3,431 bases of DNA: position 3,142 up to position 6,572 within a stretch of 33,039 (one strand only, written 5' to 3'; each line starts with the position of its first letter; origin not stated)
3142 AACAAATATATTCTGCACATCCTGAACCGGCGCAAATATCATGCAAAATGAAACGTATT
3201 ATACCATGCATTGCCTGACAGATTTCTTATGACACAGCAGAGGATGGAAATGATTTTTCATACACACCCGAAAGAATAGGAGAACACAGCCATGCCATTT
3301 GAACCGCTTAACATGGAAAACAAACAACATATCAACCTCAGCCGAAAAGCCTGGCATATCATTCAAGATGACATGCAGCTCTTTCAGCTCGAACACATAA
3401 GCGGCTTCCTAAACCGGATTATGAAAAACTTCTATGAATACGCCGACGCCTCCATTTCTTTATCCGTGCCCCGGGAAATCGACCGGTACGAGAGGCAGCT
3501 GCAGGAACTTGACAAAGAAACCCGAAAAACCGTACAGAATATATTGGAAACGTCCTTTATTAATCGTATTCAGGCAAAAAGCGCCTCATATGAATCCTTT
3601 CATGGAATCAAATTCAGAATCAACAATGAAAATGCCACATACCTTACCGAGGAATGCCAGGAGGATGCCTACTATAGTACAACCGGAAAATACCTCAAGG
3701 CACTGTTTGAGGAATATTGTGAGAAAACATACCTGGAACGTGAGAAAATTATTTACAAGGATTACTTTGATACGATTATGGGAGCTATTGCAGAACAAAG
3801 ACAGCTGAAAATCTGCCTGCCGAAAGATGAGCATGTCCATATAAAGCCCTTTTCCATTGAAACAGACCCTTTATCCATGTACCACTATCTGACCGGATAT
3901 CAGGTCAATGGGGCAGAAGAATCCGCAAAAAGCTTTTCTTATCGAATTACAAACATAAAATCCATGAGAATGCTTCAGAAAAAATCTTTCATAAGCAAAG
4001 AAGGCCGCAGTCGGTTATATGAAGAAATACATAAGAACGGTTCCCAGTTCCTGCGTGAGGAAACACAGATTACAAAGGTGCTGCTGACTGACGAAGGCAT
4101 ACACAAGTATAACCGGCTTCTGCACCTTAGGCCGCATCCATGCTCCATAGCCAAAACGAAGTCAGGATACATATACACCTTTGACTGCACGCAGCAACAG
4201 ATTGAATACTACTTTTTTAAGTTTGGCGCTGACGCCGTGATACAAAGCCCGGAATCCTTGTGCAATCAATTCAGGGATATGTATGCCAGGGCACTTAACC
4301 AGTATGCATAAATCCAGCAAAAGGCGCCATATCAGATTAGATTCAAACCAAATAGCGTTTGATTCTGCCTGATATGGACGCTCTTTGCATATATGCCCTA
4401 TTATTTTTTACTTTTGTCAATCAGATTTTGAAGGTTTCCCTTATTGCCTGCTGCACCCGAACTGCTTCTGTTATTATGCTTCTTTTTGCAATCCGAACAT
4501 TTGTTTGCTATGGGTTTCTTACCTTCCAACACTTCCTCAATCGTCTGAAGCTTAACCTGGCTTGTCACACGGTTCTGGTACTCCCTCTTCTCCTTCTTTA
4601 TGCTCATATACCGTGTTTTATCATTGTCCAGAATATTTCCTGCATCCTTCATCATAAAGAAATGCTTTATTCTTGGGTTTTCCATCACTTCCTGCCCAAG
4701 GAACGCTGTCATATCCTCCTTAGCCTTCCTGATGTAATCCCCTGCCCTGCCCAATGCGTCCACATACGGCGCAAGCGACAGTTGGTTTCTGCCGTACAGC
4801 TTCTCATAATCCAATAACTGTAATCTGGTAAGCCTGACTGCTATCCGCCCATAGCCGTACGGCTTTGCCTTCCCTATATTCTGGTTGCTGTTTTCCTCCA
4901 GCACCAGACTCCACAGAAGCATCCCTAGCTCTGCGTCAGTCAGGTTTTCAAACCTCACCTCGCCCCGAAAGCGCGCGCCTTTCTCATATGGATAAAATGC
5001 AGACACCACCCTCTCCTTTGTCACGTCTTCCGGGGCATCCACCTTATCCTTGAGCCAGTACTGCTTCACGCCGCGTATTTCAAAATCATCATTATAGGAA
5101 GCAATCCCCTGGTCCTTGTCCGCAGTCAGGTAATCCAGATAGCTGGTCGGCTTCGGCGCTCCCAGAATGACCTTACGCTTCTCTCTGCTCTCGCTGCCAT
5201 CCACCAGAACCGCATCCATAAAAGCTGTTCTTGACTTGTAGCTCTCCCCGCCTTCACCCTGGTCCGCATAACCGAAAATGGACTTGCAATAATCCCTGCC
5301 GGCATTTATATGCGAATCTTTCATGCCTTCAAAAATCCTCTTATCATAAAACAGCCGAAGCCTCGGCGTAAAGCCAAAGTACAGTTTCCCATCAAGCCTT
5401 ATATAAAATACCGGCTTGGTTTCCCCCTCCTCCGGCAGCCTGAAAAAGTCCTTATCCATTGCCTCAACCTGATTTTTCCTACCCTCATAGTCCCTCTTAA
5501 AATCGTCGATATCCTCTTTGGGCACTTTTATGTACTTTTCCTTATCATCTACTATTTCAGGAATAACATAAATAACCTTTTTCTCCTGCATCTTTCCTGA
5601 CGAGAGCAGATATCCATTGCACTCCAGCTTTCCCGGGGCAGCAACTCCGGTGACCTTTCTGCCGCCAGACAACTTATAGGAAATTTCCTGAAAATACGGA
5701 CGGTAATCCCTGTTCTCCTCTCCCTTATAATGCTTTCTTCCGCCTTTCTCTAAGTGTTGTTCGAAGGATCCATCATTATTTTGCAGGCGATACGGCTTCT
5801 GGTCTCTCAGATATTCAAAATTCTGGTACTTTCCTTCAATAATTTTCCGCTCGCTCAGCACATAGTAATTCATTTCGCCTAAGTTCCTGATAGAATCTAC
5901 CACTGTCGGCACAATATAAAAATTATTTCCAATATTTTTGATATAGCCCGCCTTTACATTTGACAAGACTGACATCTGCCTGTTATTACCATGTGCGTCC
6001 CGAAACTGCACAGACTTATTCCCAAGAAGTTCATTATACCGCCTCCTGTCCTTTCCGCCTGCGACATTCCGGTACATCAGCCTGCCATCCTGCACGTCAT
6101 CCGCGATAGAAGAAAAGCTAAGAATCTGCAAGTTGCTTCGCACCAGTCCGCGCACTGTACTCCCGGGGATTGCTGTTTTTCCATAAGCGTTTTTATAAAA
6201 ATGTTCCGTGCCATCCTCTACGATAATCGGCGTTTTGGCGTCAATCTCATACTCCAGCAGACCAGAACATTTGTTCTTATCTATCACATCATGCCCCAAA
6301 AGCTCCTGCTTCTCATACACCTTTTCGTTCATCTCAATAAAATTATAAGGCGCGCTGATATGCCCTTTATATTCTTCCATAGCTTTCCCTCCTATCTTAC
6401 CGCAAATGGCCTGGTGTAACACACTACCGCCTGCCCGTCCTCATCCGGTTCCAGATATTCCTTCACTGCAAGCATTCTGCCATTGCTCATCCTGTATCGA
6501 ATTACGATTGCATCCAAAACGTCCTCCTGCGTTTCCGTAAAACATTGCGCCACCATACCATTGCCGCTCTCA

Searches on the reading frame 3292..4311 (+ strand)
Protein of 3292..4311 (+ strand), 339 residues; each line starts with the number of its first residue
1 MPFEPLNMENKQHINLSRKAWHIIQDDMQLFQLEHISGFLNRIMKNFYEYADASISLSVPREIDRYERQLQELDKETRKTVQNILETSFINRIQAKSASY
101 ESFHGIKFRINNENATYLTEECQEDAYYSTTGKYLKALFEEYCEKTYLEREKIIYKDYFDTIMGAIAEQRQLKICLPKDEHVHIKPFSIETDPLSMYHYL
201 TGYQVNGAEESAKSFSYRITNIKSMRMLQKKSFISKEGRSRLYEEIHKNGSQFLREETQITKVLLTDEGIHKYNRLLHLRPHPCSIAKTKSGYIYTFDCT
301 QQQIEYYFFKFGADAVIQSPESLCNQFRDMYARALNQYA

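Call 5: search_protein_families(library=pfam, proteins=[window:3292-4311:+], max_evalue=0.01)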
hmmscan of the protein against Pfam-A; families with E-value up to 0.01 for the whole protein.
window:3292-4311:+ (339 aa): 1 family
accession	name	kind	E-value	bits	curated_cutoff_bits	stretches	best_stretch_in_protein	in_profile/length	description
PF15188.11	CCDC-167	-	0.004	17.8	27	0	59-81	47-69/84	Coiled-coil domain-containing protein 167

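Call 8: search_protein_families(library=ncbifam, proteins=[window:3292-4311:+], max_evalue=10)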
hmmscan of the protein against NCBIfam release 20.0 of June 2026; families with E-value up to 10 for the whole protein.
window:3292-4311:+ (339 aa): 0 families

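Call 32: find_homologous_proteins(query=window:3292-4311:+, max_evalue=0.001)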
Query window:3292-4311:+ (339 aa): 45 proteins with E <= 0.001 among 796 candidates.
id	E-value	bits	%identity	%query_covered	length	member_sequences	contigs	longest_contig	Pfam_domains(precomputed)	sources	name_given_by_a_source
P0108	7.7e-89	316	53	92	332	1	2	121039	-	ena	-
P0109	8.0e-89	316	49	100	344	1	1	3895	-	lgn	-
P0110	1.3e-85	306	47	100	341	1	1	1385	-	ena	-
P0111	1.3e-83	299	48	100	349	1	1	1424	-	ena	-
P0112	1.1e-82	296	45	100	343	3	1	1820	-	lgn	-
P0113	1.3e-80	289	45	100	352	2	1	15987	-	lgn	-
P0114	7.8e-78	280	45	100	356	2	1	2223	-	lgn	-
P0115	9.2e-74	267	43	99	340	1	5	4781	-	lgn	-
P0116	1.5e-73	266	42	100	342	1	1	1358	-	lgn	-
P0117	1.8e-72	263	41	100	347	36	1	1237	-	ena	-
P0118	6.3e-70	254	42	100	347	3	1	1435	-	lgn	-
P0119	1.1e-68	250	40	98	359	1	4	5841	-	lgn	-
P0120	1.9e-68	249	42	100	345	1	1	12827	-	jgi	jgi:hypothetical protein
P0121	8.5e-67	244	40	100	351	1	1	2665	-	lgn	-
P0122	9.1e-67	244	41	100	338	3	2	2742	-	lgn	-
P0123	1.9e-66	243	41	100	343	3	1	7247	-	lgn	-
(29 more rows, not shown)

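Call 33: find_encoding_contigs(protein=P0108, flank=8000, max_places=2)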
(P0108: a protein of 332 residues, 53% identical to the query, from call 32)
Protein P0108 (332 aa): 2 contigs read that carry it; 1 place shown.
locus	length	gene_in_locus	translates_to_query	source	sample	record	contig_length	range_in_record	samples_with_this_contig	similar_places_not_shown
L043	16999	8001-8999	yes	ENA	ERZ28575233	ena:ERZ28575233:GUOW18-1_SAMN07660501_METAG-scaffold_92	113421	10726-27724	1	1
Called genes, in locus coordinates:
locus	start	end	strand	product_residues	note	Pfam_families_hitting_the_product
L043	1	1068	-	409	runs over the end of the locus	PF01637:ATPase_2 (weak), PF13173:AAA_14, PF13635:DUF4143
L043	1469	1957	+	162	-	-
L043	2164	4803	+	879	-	PF00270:DEAD, PF04851:ResIII, PF18766:SWI2_SNF2, PF00271:Helicase_C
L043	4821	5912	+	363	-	-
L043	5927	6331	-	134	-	-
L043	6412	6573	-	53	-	PF07927:HicA_toxin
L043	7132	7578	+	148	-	-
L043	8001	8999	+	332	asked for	-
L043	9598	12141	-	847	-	PF00078:RVT_1, PF22548:AEP-TOTE, PF22709:Mu_Gam-Sipho_Gp157-TOTE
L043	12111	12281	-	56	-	-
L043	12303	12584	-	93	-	PF09827:CRISPR_Cas2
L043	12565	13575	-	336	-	PF01867:Cas_Cas1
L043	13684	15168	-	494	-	PF00239:Resolvase, PF07508:Recombinase, PF13408:Zn_ribbon_recom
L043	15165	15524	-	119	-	-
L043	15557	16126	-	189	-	PF12844:HTH_19, PF13560:HTH_31, PF01381:HTH_3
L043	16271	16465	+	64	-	-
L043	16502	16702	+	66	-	-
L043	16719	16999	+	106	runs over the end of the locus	-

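Call 34: find_encoding_contigs(protein=P0109, flank=5000, max_places=2)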
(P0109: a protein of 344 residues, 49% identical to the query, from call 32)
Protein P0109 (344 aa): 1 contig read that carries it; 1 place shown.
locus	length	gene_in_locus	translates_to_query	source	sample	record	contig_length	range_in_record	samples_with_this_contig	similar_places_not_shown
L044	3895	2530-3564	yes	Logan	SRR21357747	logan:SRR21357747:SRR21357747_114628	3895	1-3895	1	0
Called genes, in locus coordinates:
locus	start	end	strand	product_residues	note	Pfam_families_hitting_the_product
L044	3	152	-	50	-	?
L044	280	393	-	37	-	-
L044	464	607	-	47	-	-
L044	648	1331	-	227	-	PF05049:IIGP (weak), PF00009:GTP_EFTU (faint), PF04548:AIG1 (weak), PF00350:Dynamin_N (faint), PF01926:MMR_HSR1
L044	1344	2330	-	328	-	PF05049:IIGP, PF01926:MMR_HSR1, PF04548:AIG1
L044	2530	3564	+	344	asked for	-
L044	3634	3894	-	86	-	?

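Call 35: find_encoding_contigs(protein=P0113, flank=8000, max_places=2)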
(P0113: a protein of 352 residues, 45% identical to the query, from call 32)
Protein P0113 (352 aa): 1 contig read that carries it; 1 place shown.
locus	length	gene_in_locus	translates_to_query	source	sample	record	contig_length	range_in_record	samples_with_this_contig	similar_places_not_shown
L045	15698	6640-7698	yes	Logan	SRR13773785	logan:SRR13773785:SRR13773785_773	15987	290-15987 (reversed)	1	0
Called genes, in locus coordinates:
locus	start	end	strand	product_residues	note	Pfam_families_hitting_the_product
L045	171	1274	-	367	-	PF03787:RAMPs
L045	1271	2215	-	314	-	PF17953:Csm4_C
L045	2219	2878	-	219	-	PF03787:RAMPs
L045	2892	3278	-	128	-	PF03750:Csm2_III-A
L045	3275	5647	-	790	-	PF01966:HD (weak), PF18182:mCpol (faint), PF18211:Csm1_B, PF22335:Cas10-Cmr2_palm2, PF20824:Cmr2_hel_dom2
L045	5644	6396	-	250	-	PF10040:CRISPR_Cas6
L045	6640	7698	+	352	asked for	-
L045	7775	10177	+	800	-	PF00580:UvrD-helicase, PF01443:Viral_helicase1 (faint), PF13245:AAA_19, PF13361:UvrD_C, PF13538:UvrD_C_2, PF13588:HSDR_N_2, PF00717:Peptidase_S24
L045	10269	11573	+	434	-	PF00933:Glyco_hydro_3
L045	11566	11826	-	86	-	PF04071:zf-like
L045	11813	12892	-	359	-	PF02568:ThiI (faint), PF03054:tRNA_Me_trans, PF20259:tRNA_Me_trans_M, PF20258:tRNA_Me_trans_C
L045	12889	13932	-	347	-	PF04055:Radical_SAM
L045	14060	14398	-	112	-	PF00543:P-II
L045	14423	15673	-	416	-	PF00909:Ammonium_transp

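Call 38: find_encoding_contigs(protein=P0115, flank=5000, max_places=5)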
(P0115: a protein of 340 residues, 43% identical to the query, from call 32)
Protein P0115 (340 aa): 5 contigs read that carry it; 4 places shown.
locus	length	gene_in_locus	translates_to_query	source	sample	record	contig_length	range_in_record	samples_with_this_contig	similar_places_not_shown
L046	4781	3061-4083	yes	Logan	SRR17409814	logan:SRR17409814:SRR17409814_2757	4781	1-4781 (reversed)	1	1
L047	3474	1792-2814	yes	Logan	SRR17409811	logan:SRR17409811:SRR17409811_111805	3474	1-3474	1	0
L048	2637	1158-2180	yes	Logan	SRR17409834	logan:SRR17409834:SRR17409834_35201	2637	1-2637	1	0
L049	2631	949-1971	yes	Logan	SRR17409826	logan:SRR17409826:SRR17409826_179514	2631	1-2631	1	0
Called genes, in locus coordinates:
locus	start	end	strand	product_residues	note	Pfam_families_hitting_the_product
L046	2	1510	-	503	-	?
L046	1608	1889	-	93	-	-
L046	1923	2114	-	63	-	-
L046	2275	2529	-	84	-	-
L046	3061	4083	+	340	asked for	-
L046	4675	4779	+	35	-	?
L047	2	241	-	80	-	?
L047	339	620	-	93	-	-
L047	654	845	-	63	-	-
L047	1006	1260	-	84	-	-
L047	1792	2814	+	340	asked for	-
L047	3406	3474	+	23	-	?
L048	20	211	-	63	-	-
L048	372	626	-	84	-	-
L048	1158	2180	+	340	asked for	-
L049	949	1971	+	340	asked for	-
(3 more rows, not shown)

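Call 39: find_encoding_contigs(protein=P0120, flank=6000, max_places=2)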
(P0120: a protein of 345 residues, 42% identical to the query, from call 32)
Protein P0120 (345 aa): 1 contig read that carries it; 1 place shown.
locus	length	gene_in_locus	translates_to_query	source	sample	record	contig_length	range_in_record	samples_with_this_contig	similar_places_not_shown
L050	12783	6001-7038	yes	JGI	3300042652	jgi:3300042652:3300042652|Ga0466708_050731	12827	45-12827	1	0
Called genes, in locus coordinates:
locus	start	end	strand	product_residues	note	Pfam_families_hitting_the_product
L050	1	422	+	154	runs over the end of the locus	?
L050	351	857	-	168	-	PF13495:Phage_int_SAM_4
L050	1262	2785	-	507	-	-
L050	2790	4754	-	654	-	-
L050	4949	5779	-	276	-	-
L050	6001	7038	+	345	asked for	-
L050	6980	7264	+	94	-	-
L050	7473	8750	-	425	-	PF04326:SLFN_AlbA_2, PF13749:HATPase_c_4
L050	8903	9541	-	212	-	-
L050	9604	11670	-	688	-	PF01555:N6_N4_Mtase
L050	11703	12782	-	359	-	?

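Call 40: find_encoding_contigs(protein=P0123, flank=6000, max_places=2)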
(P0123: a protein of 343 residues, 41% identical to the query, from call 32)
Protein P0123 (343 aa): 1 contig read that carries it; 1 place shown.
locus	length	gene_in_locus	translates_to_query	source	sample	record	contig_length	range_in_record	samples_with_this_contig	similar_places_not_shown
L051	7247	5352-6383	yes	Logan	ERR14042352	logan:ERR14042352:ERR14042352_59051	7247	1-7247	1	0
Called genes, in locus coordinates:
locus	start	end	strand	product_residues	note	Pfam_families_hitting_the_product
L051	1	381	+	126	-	?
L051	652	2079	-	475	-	-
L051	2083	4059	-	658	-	-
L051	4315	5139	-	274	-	-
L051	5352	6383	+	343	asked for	-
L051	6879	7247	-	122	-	?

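Call 43: search_dna_similar(query=window:3292-4311:+, collection=plasmids, mode=protein, max_evalue=0.00001)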
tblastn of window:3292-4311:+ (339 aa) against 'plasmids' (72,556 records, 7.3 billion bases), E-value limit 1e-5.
No match.

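Call 44: search_dna_similar(query=window:3292-4311:+, collection=phages, mode=protein, max_evalue=0.00001)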
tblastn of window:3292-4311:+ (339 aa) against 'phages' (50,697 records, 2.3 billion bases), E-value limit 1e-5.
No match.

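Call 46: find_related_loci(query=A2, collection=viral_contigs, flank=5000)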
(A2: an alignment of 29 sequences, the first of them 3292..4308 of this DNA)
Query A2 (339 aa) in viral_contigs; peptide patterns used: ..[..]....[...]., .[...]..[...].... (x = any residue, [..] = any of these).
34 stretches matched a pattern, but none encodes a relative of the query by tblastn (E <= 1e-3).

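Call 47: search_solved_structures(query=A2, max_evalue=1)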
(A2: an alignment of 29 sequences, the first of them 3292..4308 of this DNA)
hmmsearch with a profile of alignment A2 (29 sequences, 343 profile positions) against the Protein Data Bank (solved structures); distinct sequences matched with E-value up to 1: 3.
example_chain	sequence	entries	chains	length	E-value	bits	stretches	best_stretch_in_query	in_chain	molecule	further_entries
6oaw_A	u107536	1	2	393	8e-43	149.9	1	12-341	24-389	WYL1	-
6quy_W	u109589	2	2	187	0.24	13.6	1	224-274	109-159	CKK domain protein | Predicted protein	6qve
7p5x_AX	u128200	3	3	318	0.68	12.1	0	308-340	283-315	PafC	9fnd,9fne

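Call 48: search_protein_families(library=padloc, proteins=[window:3292-4311:+], max_evalue=1)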
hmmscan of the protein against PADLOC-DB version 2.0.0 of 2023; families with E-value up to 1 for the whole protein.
window:3292-4311:+ (339 aa): 2 families
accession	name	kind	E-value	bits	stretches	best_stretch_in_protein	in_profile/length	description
PDLC01652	WYL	-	4.4e-09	34.9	1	154-335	15-162/162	"CAS-I,CAS-II,CAS-III,CAS-IV,CAS-V,CAS-VI; associated_signaling"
PDLC01457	WYL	-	0.0003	18.4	1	155-323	123-229/229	"CAS-I,CAS-II,CAS-III,CAS-IV,CAS-V,CAS-VI; associated_signaling"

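Call 55: search_protein_families(library=pfam, proteins=[L050:4949-5779:-, L050:2790-4754:-, L050:1262-2785:-, L044:1344-2330:-, L044:648-1331:-, L046:2275-2529:-, L046:1923-2114:-, L046:1608-1889:-, L046:2-1510:-, L043:7132-7578:+], max_evalue=0.01)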
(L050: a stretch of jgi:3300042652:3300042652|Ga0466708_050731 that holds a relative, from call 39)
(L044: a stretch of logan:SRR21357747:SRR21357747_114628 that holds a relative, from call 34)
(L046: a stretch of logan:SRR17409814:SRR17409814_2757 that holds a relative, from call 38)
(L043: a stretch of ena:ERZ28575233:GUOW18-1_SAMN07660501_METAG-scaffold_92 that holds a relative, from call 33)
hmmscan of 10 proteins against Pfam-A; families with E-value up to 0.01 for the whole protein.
L050:4949-5779:- (276 aa): 0 families

L050:2790-4754:- (654 aa): 0 families

L050:1262-2785:- (507 aa): 0 families

L044:1344-2330:- (328 aa): 11 families
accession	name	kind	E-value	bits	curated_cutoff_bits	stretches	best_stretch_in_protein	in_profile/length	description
PF01926.29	MMR_HSR1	-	1.7e-10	41.4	21.9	1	41-163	2-111/113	50S ribosome-binding GTPase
PF04548.22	AIG1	-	1.1e-08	35.2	27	1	40-191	2-151/212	AIG1 family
PF05049.19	IIGP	-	1.5e-08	34.6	24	1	8-97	6-100/375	Interferon-inducible GTPase (IIGP)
PF00735.24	Septin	-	0.00013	21.8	26.2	1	37-104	3-81/280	Septin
PF00350.29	Dynamin_N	-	0.00016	22.2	27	0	67-110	85-128/168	Dynamin family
PF03193.22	RsgA_GTPase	-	0.00031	21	30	1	18-93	88-168/174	RsgA GTPase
PF05673.19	DUF815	-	0.00035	20.2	23.8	1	21-64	34-79/249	Protein of unknown function (DUF815)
PF00437.27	T2SSE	-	0.00051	19.2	24.9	1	13-59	120-163/370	Type II/IV secretion system protein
PF00158.32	Sigma54_activat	-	0.0023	18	20.2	1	22-62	6-46/168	Sigma-54 interaction domain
PF13401.12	AAA_22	-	0.0041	17.9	27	1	40-72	7-34/130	AAA domain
PF09439.16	SRPRB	-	0.0049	16.7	25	0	38-197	3-149/178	Signal recognition particle receptor beta subunit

L044:648-1331:- (227 aa): 9 families
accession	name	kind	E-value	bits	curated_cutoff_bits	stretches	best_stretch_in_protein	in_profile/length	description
PF01926.29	MMR_HSR1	-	7e-10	39.4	21.9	1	24-148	2-112/113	50S ribosome-binding GTPase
PF00009.33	GTP_EFTU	-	2.8e-06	27.5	26.5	1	108-219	92-187/188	Elongation factor Tu GTP binding domain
PF04548.22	AIG1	-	3.5e-06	26.9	27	1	23-156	2-133/212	AIG1 family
PF05049.19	IIGP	-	5.7e-06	26.1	24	1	9-91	23-110/375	Interferon-inducible GTPase (IIGP)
PF00350.29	Dynamin_N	-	2.1e-05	25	27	1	24-52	1-29/168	Dynamin family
PF00735.24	Septin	-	0.0012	18.7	26.2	1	22-89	5-84/280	Septin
PF03193.22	RsgA_GTPase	-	0.0014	18.9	30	0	24-77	109-168/174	RsgA GTPase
PF13191.12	AAA_16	-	0.006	17.5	32.6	1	15-47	18-50/167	AAA ATPase domain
PF07261.16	DnaB_2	-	0.0098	16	22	0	137-183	28-69/74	Replication initiation and membrane attachment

L046:2275-2529:- (84 aa): 1 family
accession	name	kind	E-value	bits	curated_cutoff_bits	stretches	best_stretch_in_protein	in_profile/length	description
PF13488.11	Gly-zipper_Omp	-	0.0096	16.3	25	0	18-58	2-43/46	Glycine zipper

L046:1923-2114:- (63 aa): 0 families

L046:1608-1889:- (93 aa): 0 families

L046:2-1510:- (503 aa): 0 families

L043:7132-7578:+ (148 aa): 0 families

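Call 56: search_protein_families(library=padloc, proteins=[L050:4949-5779:-, L050:2790-4754:-, L050:1262-2785:-, L044:1344-2330:-, L044:648-1331:-, L046:2275-2529:-, L046:1923-2114:-, L046:1608-1889:-, L046:2-1510:-], max_evalue=0.01)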
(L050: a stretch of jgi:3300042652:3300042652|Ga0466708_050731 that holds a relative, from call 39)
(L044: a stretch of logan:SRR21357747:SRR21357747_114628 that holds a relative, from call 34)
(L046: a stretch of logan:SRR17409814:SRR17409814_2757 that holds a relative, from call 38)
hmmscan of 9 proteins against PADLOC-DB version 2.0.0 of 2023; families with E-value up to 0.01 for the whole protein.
L050:4949-5779:- (276 aa): 2 families
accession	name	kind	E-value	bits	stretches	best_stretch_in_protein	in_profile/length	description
PDLC04784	PDC-M72B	-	0.00011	20.3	1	29-126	37-125/193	-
PDLC04785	PDC-M72B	-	0.00039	18.5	1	24-95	32-97/168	-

L050:2790-4754:- (654 aa): 0 families

L050:1262-2785:- (507 aa): 0 families

L044:1344-2330:- (328 aa): 8 families
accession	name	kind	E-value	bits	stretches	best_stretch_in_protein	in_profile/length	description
PDLC03841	LeoBC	-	8.1e-14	49.6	1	29-110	65-150/601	-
PDLC03839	LeoA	-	1e-12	45.9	1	17-109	35-131/559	-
PDLC03840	LeoA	-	1.9e-06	25.2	1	20-101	35-120/577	-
PDLC04140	mad8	-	0.00048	17.7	1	37-58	26-47/314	mads_8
PDLC04135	mad3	-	0.0011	16.6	0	28-58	7-42/374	mads_3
PDLC04787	PDC-S01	-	0.0016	15.4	1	18-63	5-52/412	-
PDLC02793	SspF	-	0.0018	14.7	0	3-198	18-171/600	SspF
PDLC02373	dCTPase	-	0.008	13.1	1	9-96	126-198/630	-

L044:648-1331:- (227 aa): 4 families
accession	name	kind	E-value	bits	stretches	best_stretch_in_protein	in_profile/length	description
PDLC03839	LeoA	-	2.6e-10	38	1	16-78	52-114/559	-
PDLC03841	LeoBC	-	5.8e-10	36.9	1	11-77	68-132/601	-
PDLC04140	mad8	-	0.00061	17.4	1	24-67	30-58/314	mads_8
PDLC04097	HerA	-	0.0025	14.5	1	8-47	147-186/618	-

L046:2275-2529:- (84 aa): 0 families

L046:1923-2114:- (63 aa): 0 families

L046:1608-1889:- (93 aa): 2 families
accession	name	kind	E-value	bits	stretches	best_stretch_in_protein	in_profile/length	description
PDLC02506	BrxL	-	0.0054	13.1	1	34-85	52-103/680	BrxL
PDLC01457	WYL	-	0.0089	13.6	1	8-47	5-44/229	"CAS-I,CAS-II,CAS-III,CAS-IV,CAS-V,CAS-VI; associated_signaling"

L046:2-1510:- (503 aa): 0 families

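Call 63: find_encoding_contigs(protein=P0119, flank=6000, max_places=6)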
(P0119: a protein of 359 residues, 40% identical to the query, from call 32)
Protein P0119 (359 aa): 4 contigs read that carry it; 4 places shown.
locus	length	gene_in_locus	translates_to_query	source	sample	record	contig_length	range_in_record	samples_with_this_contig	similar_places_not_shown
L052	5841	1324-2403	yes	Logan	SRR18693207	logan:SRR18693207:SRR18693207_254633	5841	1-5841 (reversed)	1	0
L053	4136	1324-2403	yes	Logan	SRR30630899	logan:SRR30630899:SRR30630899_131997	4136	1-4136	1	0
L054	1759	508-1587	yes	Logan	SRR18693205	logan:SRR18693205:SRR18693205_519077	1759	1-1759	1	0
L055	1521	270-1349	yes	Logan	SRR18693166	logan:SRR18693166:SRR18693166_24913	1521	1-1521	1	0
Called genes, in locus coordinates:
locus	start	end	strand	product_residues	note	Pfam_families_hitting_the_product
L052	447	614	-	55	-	-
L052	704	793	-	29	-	-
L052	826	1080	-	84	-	-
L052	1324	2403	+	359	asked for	-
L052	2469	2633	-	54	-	-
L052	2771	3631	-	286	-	PF13672:PP2C_2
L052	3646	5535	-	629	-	PF13451:zf_Tbcl (weak)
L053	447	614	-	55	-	-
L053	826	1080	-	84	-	-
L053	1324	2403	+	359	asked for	-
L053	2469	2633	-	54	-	-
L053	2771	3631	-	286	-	PF13672:PP2C_2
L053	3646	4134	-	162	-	?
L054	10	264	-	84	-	-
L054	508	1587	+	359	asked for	-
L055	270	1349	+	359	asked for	-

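Call 68: search_protein_families(library=phrogs, proteins=[window:3292-4311:+], max_evalue=1)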
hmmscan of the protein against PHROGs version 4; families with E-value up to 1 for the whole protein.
window:3292-4311:+ (339 aa): 2 families
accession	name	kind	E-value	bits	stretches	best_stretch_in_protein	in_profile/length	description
phrog_1213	-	moron, auxiliary metabolic gene and host takeover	0.12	13.9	1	65-114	10-63/88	RelE-like toxin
phrog_30286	-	unknown function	0.18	11.1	1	53-104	16-67/590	-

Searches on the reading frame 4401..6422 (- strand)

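Call 5: search_protein_families(library=pfam, proteins=[window:4401-6422:-], max_evalue=0.01)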
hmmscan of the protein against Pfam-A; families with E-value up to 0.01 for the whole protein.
window:4401-6422:- (673 aa): 1 family
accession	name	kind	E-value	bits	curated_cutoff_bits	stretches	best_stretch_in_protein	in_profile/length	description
PF03787.20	RAMPs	-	0.00034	21.6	22.1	1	60-196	2-102/189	RAMP superfamily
